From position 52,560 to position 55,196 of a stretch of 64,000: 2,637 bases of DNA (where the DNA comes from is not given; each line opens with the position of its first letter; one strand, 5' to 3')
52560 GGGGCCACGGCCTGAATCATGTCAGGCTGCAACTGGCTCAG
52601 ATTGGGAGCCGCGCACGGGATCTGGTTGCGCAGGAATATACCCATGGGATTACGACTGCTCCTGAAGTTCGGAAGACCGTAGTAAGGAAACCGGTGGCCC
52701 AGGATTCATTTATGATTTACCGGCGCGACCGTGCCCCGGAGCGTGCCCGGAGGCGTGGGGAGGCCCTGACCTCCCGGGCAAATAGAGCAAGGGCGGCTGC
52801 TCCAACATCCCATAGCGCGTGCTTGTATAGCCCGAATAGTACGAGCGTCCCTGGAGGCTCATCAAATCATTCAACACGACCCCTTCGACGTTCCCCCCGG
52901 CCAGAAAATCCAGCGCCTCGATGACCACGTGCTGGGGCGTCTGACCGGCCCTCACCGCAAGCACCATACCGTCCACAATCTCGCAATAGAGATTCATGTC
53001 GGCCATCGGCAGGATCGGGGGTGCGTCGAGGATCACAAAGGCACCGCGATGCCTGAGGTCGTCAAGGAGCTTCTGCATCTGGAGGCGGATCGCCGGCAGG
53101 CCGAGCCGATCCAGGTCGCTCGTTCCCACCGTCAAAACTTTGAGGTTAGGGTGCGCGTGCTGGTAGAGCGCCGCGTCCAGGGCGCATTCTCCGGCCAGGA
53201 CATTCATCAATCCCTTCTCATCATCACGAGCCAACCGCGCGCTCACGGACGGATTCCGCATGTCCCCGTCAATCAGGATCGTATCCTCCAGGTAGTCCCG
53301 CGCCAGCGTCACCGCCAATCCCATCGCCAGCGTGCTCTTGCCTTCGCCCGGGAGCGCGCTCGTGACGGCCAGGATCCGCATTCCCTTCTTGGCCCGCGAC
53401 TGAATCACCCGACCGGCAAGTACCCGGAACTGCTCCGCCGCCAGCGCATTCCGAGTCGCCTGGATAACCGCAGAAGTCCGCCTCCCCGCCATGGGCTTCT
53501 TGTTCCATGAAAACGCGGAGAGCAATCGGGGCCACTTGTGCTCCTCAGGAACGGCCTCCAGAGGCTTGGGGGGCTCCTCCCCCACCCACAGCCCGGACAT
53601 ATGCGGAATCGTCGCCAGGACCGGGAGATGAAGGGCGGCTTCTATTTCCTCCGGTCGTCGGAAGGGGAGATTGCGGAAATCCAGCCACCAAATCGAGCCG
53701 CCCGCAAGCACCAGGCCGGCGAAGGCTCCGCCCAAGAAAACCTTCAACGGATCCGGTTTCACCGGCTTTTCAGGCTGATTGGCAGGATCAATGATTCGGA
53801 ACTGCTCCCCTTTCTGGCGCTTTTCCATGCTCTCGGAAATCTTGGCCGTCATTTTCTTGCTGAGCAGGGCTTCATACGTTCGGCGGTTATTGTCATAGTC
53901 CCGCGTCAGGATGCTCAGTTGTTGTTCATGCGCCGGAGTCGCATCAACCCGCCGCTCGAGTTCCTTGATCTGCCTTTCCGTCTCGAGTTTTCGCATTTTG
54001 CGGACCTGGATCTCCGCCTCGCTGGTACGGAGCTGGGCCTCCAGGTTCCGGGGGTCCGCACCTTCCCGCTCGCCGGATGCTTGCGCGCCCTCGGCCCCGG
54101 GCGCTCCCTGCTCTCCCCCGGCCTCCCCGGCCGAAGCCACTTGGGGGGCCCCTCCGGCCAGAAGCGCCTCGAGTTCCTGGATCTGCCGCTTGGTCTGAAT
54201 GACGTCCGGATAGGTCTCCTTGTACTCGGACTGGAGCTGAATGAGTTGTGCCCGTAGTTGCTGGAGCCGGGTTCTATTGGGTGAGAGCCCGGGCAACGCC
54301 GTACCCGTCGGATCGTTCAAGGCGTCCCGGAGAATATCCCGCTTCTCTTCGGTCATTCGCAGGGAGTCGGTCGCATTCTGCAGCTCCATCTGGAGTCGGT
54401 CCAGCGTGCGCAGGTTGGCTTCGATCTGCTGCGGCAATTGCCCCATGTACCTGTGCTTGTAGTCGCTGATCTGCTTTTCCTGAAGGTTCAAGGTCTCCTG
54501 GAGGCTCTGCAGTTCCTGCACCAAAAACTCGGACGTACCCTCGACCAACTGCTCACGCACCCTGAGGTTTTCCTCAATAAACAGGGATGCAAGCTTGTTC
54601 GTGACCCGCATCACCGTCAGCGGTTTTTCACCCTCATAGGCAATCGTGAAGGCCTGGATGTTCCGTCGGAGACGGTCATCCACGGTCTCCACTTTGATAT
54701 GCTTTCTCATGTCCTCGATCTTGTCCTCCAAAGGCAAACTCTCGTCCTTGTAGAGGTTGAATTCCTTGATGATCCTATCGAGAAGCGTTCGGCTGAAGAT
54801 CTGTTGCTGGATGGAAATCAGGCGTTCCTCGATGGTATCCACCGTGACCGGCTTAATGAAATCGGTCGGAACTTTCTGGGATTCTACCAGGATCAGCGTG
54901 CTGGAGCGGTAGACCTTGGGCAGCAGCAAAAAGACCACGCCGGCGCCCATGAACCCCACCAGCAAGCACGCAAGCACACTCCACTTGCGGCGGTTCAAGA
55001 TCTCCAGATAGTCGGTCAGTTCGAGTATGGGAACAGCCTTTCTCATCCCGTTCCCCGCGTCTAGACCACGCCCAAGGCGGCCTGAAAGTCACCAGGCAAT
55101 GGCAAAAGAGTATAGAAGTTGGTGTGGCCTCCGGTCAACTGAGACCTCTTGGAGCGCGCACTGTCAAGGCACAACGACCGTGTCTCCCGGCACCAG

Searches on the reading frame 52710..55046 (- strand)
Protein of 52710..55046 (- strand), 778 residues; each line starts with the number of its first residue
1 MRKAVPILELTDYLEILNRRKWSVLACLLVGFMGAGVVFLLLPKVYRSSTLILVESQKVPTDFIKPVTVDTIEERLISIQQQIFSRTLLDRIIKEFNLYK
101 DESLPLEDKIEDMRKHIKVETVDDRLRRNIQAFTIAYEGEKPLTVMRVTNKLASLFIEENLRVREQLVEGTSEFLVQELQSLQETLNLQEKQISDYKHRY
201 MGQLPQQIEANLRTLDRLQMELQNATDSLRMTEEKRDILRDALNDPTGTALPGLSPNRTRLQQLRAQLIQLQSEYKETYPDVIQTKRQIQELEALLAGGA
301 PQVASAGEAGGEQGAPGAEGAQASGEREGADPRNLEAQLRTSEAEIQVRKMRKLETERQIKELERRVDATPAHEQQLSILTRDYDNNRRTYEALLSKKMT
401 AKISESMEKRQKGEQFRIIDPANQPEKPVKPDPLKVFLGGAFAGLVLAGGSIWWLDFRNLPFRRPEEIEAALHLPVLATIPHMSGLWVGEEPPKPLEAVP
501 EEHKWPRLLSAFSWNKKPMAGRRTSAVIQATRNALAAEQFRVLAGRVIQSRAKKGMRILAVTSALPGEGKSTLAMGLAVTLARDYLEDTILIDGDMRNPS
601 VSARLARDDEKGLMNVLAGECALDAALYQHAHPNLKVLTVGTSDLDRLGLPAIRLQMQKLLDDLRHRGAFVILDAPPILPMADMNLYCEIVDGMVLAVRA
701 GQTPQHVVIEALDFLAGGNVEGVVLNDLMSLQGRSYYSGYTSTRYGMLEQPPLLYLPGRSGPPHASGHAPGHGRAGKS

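Call 15: search_protein_families(library=ncbifam, proteins=[window:52710-55046:-], max_evalue=1e-10)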
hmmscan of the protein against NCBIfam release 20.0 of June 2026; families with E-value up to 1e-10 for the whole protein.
window:52710-55046:- (778 aa): 9 families
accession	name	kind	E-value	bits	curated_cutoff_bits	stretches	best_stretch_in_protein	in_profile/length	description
TIGR03007.1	pepcterm_ChnLen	equivalog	1.9e-82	277.1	278.85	1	9-483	2-463/498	XrtA system polysaccharide chain length determinant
TIGR01005.1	eps_transp_fam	subfamily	2.3e-39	135.2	411.7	1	344-741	345-733/754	exopolysaccharide transport protein family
TIGR03018.1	pepcterm_TyrKin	hypoth_equivalog_domain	4.8e-34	117.5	230.65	1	532-726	7-207/207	XrtA-associated tyrosine autokinase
NF007350.0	PRK09841.1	equivalog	1.1e-31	109.7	1248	1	350-747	347-722/726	tyrosine-protein kinase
TIGR01007.1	eps_fam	subfamily_domain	3.5e-28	98.6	108.05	1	538-740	1-203/204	polysaccharide biosynthesis tyrosine autokinase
NF008568.0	PRK11519.1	equivalog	1.7e-22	79.4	1068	1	350-741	347-711/720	tyrosine-protein kinase Wzc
TIGR03017.1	EpsF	equivalog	2.3e-22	79.4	422.75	1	9-305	2-307/444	chain length determinant protein EpsF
TIGR03029.1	EpsG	equivalog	5.3e-15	55.3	313.8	1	537-726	84-273/274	chain length determinant protein tyrosine kinase EpsG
TIGR01006.1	polys_exp_MPA1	subfamily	6.4e-11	42.1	296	0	356-483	99-224/226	CspC family polysaccharide chain length determinant protein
